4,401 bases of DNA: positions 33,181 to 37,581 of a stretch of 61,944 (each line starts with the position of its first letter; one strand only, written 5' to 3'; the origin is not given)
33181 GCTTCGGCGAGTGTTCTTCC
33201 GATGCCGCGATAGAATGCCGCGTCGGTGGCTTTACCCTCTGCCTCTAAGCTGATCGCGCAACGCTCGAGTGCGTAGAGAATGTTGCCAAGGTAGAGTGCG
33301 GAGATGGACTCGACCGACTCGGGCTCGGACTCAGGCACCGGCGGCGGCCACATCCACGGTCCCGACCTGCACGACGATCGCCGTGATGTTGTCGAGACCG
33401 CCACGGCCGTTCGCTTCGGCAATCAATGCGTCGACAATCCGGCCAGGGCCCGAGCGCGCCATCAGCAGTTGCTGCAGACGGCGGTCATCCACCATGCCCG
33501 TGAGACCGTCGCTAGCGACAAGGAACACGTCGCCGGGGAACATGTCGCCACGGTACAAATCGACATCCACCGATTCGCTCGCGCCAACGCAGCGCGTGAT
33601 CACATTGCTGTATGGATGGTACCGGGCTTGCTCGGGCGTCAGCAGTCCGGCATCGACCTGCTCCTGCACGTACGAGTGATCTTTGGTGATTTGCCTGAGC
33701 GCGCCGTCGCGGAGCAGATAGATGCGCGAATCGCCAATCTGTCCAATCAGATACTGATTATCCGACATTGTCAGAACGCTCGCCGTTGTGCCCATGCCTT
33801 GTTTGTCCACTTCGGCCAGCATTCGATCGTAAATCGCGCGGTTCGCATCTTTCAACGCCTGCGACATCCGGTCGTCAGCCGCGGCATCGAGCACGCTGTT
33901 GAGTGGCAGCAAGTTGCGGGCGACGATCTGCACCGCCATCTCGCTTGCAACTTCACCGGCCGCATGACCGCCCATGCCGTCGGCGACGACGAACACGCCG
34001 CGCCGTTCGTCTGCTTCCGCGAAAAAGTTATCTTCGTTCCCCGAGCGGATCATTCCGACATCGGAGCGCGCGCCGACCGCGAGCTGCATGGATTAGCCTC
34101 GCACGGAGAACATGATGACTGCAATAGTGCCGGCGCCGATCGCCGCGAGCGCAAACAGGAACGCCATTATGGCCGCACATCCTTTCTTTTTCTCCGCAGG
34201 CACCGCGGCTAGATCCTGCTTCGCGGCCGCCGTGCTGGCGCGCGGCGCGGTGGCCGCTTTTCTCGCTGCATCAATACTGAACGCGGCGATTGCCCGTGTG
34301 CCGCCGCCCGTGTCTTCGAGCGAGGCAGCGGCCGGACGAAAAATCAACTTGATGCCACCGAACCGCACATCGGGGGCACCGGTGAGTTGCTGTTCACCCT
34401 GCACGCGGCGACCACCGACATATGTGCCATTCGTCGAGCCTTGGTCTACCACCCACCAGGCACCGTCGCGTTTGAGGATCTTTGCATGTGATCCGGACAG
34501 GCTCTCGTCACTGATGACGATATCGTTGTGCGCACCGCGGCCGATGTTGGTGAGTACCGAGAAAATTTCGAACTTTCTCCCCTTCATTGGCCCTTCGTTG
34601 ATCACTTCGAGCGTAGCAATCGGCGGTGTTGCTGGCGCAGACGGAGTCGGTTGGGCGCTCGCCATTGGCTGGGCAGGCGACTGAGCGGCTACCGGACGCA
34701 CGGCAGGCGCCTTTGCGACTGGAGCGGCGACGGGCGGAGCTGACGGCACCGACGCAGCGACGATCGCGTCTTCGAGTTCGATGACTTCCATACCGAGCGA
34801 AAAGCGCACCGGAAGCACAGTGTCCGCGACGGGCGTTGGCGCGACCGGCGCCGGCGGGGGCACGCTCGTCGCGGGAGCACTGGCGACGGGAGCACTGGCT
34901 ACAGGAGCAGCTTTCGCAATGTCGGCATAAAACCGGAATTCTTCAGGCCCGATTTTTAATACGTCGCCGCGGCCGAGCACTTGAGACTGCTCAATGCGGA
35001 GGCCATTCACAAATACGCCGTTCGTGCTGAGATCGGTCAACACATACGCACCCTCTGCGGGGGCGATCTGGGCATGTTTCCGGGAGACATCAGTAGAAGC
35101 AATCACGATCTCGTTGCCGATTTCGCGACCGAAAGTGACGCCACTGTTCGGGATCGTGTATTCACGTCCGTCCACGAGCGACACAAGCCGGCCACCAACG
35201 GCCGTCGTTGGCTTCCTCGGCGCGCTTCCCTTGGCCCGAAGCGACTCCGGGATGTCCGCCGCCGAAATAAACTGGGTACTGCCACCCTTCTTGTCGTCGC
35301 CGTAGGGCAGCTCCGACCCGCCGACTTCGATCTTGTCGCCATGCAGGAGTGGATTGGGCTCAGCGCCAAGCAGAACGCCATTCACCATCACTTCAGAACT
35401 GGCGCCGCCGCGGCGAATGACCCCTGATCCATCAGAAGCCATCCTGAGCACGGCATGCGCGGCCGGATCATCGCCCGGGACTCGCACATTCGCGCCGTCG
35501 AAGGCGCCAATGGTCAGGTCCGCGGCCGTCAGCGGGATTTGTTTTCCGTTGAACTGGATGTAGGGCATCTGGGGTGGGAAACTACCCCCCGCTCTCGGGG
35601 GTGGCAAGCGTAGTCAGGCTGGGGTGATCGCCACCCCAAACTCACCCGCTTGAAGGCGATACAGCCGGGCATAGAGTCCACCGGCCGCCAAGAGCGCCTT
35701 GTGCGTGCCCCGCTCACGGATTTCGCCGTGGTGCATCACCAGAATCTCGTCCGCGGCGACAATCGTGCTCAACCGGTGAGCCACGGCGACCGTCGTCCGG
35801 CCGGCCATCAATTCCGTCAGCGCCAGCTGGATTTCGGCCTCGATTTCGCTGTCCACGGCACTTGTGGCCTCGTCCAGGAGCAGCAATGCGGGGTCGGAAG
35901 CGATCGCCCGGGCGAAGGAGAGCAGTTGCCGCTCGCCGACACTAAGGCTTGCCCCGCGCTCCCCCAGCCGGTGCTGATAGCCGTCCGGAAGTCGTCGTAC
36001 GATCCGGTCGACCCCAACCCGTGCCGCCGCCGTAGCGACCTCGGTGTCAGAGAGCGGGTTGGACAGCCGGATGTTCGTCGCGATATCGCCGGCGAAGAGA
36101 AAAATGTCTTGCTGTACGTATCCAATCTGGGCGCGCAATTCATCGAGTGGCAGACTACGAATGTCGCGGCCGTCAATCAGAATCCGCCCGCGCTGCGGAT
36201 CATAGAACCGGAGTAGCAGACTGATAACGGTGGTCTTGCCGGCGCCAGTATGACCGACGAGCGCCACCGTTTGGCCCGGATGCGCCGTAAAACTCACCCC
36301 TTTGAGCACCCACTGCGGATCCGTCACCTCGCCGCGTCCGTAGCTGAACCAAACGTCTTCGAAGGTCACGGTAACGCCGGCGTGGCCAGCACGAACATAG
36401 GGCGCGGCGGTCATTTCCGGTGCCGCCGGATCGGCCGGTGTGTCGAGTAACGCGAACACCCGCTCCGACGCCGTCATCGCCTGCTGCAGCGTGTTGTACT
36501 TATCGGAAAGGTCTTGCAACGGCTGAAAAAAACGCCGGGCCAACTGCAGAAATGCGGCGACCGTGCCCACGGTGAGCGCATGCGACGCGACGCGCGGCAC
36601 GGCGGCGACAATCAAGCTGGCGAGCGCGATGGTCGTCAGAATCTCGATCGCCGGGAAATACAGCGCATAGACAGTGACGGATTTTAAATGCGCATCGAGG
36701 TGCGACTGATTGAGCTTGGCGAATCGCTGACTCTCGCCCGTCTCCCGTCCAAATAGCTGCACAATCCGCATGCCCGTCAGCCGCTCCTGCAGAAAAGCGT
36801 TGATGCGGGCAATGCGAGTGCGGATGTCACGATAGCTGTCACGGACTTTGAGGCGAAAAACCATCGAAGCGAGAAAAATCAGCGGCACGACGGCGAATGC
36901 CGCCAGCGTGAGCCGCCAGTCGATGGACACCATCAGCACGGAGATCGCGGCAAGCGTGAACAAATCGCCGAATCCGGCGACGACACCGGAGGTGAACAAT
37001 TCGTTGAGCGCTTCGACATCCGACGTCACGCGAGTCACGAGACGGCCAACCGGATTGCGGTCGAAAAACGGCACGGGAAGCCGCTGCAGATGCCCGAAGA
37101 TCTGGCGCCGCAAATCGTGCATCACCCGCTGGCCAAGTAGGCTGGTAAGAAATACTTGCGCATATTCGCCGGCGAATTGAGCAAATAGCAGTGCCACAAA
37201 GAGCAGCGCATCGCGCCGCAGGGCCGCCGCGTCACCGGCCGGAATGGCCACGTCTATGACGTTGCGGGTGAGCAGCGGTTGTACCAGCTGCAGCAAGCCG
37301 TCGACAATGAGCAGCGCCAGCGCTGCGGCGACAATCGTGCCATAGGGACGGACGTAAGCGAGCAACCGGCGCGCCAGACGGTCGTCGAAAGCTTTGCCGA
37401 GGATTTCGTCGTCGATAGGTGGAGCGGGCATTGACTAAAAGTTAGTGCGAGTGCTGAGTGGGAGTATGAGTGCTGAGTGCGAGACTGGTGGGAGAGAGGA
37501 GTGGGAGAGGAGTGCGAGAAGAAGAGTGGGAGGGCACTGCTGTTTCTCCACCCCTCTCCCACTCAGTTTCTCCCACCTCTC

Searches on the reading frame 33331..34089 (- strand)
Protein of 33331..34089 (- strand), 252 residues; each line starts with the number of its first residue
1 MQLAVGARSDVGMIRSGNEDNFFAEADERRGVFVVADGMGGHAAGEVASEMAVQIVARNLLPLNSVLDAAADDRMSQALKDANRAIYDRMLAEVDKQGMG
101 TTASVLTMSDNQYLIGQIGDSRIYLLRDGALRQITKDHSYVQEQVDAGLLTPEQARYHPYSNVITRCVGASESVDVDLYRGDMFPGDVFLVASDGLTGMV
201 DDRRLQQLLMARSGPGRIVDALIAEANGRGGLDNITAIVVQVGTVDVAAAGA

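Call 11: search_protein_families(library=pfam, proteins=[window:33331-34089:-])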
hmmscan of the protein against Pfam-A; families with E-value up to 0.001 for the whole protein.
window:33331-34089:- (252 aa): 3 families
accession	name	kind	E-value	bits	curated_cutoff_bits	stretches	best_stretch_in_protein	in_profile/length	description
PF13672.11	PP2C_2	-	4.7e-19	69.2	24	1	18-206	12-185/209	Protein phosphatase 2C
PF00481.26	PP2C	-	1.7e-11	44.7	20.3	1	22-140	28-142/255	Protein phosphatase 2C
PF07228.17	SpoIIE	-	3.5e-06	27.5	25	0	168-242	105-191/192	Stage II sporulation protein E (SpoIIE)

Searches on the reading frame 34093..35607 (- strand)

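Call 11: search_protein_families(library=pfam, proteins=[window:34093-35607:-])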
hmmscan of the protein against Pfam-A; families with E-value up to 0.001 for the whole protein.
window:34093-35607:- (504 aa): 2 families
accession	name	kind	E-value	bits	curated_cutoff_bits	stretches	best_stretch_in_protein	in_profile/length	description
PF00498.31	FHA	-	5.6e-39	132.8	20.7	2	157-220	1-67/67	FHA domain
PF16697.10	Yop-YscD_cpl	-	8.7e-28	96.9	33.2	2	338-426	4-93/94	Inner membrane component of T3SS, cytoplasmic domain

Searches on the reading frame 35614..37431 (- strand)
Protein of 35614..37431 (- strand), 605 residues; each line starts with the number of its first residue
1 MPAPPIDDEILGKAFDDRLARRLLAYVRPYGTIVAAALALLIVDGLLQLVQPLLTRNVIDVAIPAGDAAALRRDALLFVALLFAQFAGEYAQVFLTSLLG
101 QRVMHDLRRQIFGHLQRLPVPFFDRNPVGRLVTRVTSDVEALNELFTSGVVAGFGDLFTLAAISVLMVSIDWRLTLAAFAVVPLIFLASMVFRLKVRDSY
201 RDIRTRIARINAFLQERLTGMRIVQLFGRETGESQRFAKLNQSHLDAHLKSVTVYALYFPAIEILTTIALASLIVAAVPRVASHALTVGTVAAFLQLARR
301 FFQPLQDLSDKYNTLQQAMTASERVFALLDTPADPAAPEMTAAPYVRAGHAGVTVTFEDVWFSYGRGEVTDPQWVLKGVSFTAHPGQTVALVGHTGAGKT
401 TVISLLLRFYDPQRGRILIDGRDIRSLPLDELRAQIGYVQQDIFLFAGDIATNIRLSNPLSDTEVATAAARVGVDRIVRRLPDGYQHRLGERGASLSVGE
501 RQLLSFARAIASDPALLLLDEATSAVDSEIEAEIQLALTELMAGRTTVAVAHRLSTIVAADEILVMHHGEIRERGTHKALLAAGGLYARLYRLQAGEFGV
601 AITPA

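Call 11: search_protein_families(library=pfam, proteins=[window:35614-37431:-])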
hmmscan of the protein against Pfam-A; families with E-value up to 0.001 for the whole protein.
window:35614-37431:- (605 aa): 3 families
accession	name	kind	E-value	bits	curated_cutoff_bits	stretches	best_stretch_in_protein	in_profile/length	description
PF00664.28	ABC_membrane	-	1.2e-57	196.1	28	1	36-305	3-274/274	ABC transporter transmembrane region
PF00005.33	ABC_tran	-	2.1e-31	109.8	25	1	376-524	1-137/137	ABC transporter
PF13401.12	AAA_22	-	0.00015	22.5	27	1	388-528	7-98/130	AAA domain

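Call 13: find_encoding_contigs(protein=window:35614-37431:-, flank=3000, max_places=6)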
Protein window:35614-37431:- (605 aa): 1 contig read that carries it; 1 place shown.
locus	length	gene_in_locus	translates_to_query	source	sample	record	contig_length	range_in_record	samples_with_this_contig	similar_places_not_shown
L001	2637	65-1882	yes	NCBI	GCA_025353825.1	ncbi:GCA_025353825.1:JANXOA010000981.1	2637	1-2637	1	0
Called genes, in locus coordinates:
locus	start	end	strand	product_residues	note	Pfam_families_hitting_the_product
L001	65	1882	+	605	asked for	PF00664:ABC_membrane, PF00005:ABC_tran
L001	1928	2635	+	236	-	?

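Call 24: find_homologous_proteins(query=window:35614-37431:-, max_evalue=1e-100)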
Query window:35614-37431:- (605 aa): 7990 proteins with E <= 1e-100 among 8000 candidates; the best 120 are listed.
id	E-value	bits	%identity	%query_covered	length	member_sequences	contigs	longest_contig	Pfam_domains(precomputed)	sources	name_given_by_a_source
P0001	0.0e+0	1296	100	100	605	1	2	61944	PF00005.34,PF00664.29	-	-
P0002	0.0e+0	1243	96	100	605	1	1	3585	PF00005.34,PF00664.29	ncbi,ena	-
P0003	0.0e+0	1235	95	100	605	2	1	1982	PF00005.34,PF00664.29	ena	-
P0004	0.0e+0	1224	94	100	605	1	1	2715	PF00005.34,PF00664.29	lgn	-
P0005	0.0e+0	1222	95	100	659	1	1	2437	PF00005.34,PF00664.29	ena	-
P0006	0.0e+0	1221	95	100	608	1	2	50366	PF00005.34,PF00664.29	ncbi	-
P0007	0.0e+0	1221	94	100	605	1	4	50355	PF00005.34,PF00664.29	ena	-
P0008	0.0e+0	1219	94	100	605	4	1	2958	PF00005.34,PF00664.29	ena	-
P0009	0.0e+0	1218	95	100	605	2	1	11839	PF00005.34,PF00664.29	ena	-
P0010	0.0e+0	1217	95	99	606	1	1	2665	PF00005.34,PF00664.29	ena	-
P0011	0.0e+0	1215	94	100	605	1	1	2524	PF00005.34,PF00664.29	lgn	-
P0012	0.0e+0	1028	79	100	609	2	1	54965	PF00005.34,PF00664.29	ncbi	-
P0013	0.0e+0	1026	79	100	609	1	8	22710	PF00005.34,PF00664.29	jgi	jgi:ATP-binding cassette subfamily B multidrug efflux pump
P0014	0.0e+0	1026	79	100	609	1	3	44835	PF00005.34,PF00664.29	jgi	jgi:ATP-binding cassette subfamily B multidrug efflux pump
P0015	0.0e+0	1025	79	100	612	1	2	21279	PF00005.34,PF00664.29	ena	-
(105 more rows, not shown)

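Call 25: find_encoding_contigs(protein=P0006, flank=4000, max_places=3)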
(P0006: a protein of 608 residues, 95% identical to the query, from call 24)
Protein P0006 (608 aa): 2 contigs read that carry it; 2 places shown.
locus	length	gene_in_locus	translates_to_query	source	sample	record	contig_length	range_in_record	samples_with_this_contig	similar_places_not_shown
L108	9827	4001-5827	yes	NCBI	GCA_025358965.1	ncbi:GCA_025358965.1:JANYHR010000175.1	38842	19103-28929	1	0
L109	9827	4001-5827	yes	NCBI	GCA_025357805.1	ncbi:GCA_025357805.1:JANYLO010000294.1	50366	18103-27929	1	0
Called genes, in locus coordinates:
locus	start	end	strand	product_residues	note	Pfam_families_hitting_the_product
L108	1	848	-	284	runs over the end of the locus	PF01210:NAD_Gly3P_dh_N (faint), PF03446:NAD_binding_2, PF03807:F420_oxidored, PF14833:NAD_binding_11 (weak)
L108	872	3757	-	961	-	PF00005:ABC_tran (faint), PF02463:SMC_N (faint), PF03193:RsgA_GTPase (faint), PF13191:AAA_16 (faint), PF13304:AAA_21 (faint), PF13476:AAA_23 (faint), PF17760:UvrA_inter, PF17755:UvrA_DNA-bind, +5 more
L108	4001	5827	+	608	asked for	PF00664:ABC_membrane, PF00005:ABC_tran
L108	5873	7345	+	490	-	PF16697:Yop-YscD_cpl, PF00498:FHA, PF16697:Yop-YscD_cpl, PF00498:FHA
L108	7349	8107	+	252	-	PF00481:PP2C, PF13672:PP2C_2, PF07228:SpoIIE (faint)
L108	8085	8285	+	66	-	-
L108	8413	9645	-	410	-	PF01966:HD, PF19276:HD_assoc_2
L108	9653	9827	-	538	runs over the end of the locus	PF01293:PEPCK_ATP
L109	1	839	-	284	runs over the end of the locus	PF01210:NAD_Gly3P_dh_N (faint), PF03446:NAD_binding_2, PF03807:F420_oxidored, PF14833:NAD_binding_11 (weak)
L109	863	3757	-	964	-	PF00005:ABC_tran (faint), PF02463:SMC_N (faint), PF03193:RsgA_GTPase (faint), PF13191:AAA_16 (faint), PF13304:AAA_21 (faint), PF13476:AAA_23 (faint), PF17760:UvrA_inter, PF17755:UvrA_DNA-bind, +5 more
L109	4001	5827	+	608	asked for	PF00664:ABC_membrane, PF00005:ABC_tran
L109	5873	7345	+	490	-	PF16697:Yop-YscD_cpl, PF00498:FHA, PF16697:Yop-YscD_cpl, PF00498:FHA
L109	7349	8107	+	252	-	PF00481:PP2C, PF13672:PP2C_2, PF07228:SpoIIE (faint)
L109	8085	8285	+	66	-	-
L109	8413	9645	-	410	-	PF01966:HD, PF19276:HD_assoc_2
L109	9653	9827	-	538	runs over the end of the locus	PF01293:PEPCK_ATP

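Call 26: find_encoding_contigs(protein=P0009, flank=4000, max_places=3)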
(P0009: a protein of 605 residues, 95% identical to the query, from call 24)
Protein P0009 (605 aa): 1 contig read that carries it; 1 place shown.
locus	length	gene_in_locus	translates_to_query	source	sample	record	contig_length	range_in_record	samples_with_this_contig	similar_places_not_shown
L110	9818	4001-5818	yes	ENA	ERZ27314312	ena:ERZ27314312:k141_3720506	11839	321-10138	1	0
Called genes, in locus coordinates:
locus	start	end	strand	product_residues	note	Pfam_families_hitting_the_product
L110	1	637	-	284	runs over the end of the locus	PF03446:NAD_binding_2, PF03807:F420_oxidored, PF14833:NAD_binding_11 (weak)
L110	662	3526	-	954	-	PF00005:ABC_tran (faint), PF02463:SMC_N (faint), PF03193:RsgA_GTPase (faint), PF13191:AAA_16 (faint), PF13304:AAA_21 (faint), PF13401:AAA_22 (faint), PF17760:UvrA_inter, PF17755:UvrA_DNA-bind, +6 more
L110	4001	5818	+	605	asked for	PF00664:ABC_membrane, PF00005:ABC_tran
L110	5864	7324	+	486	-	PF16697:Yop-YscD_cpl, PF00498:FHA, PF16697:Yop-YscD_cpl, PF00498:FHA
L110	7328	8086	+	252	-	PF00481:PP2C, PF13672:PP2C_2, PF07228:SpoIIE (faint)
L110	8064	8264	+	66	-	-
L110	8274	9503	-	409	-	PF01966:HD, PF19276:HD_assoc_2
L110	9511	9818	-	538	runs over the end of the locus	PF01293:PEPCK_ATP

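Call 27: find_encoding_contigs(protein=P0012, flank=4000, max_places=3)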
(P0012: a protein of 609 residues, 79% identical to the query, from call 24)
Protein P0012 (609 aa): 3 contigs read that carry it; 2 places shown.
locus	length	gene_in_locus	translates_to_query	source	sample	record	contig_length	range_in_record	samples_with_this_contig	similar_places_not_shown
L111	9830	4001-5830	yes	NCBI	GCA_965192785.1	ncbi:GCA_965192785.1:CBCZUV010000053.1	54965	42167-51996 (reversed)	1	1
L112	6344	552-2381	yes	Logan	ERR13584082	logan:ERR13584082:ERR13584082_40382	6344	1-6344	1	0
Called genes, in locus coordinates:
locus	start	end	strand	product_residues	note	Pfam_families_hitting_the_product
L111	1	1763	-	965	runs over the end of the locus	PF00005:ABC_tran (faint), PF02463:SMC_N (faint), PF03193:RsgA_GTPase (faint), PF13191:AAA_16 (faint), PF13304:AAA_21 (faint), PF13476:AAA_23 (faint), PF17760:UvrA_inter, PF17755:UvrA_DNA-bind, +5 more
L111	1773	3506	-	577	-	-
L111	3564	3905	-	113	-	-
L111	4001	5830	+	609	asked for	PF00664:ABC_membrane, PF00005:ABC_tran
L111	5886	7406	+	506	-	PF16697:Yop-YscD_cpl, PF00498:FHA, PF16697:Yop-YscD_cpl, PF00498:FHA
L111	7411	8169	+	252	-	PF00481:PP2C, PF13672:PP2C_2, PF07228:SpoIIE (faint)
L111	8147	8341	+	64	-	-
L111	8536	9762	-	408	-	PF01966:HD, PF19276:HD_assoc_2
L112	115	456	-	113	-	-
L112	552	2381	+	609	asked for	PF00664:ABC_membrane, PF00005:ABC_tran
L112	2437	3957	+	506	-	PF16697:Yop-YscD_cpl, PF00498:FHA, PF16697:Yop-YscD_cpl, PF00498:FHA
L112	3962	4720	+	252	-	PF00481:PP2C, PF13672:PP2C_2, PF07228:SpoIIE (faint)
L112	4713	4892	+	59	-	-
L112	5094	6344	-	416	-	?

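Call 29: find_encoding_contigs(protein=P0007, flank=1500, max_places=8)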
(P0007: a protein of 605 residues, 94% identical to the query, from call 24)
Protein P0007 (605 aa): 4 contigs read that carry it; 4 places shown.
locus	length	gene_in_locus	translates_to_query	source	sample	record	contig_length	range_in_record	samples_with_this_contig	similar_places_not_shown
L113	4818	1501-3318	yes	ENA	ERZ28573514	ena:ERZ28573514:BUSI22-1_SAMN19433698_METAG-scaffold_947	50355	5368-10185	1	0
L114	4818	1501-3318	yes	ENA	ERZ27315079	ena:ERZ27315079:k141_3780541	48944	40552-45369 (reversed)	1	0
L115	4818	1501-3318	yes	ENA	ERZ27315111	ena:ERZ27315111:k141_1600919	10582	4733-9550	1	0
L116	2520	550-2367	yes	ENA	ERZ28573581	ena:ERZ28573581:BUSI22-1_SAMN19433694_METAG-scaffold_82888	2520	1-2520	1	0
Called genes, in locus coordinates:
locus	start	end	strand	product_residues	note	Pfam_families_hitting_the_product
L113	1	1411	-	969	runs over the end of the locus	PF00005:ABC_tran (faint), PF02463:SMC_N (faint), PF03193:RsgA_GTPase (faint), PF13191:AAA_16 (faint), PF13304:AAA_21 (faint), PF13401:AAA_22 (faint), PF17760:UvrA_inter, PF17755:UvrA_DNA-bind, +6 more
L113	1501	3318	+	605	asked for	PF00664:ABC_membrane, PF00005:ABC_tran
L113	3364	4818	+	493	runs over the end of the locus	PF16697:Yop-YscD_cpl, PF00498:FHA, PF16697:Yop-YscD_cpl, PF00498:FHA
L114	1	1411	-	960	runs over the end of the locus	PF00005:ABC_tran (faint), PF02463:SMC_N (faint), PF03193:RsgA_GTPase (faint), PF13191:AAA_16 (faint), PF13304:AAA_21 (faint), PF13401:AAA_22 (faint), PF17760:UvrA_inter, PF17755:UvrA_DNA-bind, +6 more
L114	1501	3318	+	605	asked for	PF00664:ABC_membrane, PF00005:ABC_tran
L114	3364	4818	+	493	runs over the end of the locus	PF16697:Yop-YscD_cpl, PF00498:FHA, PF16697:Yop-YscD_cpl, PF00498:FHA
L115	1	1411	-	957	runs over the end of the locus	PF00005:ABC_tran (faint), PF02463:SMC_N (faint), PF03193:RsgA_GTPase (faint), PF13191:AAA_16 (faint), PF13304:AAA_21 (faint), PF13401:AAA_22 (faint), PF17760:UvrA_inter, PF17755:UvrA_DNA-bind, +6 more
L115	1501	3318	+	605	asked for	PF00664:ABC_membrane, PF00005:ABC_tran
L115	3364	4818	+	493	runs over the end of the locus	PF16697:Yop-YscD_cpl, PF00498:FHA, PF16697:Yop-YscD_cpl, PF00498:FHA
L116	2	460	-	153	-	?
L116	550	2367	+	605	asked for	PF00664:ABC_membrane, PF00005:ABC_tran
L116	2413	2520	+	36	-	?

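Call 30: find_encoding_contigs(protein=P0002, flank=1500, max_places=8)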
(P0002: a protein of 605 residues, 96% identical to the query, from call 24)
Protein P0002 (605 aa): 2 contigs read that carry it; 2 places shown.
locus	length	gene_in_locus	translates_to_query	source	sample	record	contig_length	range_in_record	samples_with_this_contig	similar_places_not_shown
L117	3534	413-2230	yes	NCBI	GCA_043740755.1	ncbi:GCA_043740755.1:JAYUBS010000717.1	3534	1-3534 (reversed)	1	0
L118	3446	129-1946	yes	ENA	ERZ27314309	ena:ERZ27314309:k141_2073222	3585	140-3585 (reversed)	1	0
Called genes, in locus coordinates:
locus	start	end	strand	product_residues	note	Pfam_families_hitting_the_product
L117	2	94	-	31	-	?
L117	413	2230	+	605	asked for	PF00664:ABC_membrane, PF00005:ABC_tran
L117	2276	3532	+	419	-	?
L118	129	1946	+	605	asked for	PF00664:ABC_membrane, PF00005:ABC_tran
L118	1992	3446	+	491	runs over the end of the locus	PF16697:Yop-YscD_cpl, PF00498:FHA, PF16697:Yop-YscD_cpl, PF00498:FHA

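Call 63: find_encoding_contigs(protein=P0005, flank=1200, max_places=5)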
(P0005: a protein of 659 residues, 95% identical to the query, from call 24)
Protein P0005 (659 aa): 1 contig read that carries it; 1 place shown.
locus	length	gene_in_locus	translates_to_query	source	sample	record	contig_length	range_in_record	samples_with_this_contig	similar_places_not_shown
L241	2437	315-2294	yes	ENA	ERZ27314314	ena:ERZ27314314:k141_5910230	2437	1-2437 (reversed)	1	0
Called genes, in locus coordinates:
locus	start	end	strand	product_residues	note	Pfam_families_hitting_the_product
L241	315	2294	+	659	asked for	PF00664:ABC_membrane, PF00005:ABC_tran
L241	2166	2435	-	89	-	?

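Call 64: find_encoding_contigs(protein=P0008, flank=1200, max_places=5)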
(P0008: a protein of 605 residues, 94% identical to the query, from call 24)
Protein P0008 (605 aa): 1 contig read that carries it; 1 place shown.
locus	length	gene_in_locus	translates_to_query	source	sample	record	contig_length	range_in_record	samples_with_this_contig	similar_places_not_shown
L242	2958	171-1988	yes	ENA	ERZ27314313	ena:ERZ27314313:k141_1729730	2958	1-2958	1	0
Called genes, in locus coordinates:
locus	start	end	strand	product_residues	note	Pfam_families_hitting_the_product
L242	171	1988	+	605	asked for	PF00664:ABC_membrane, PF00005:ABC_tran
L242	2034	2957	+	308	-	?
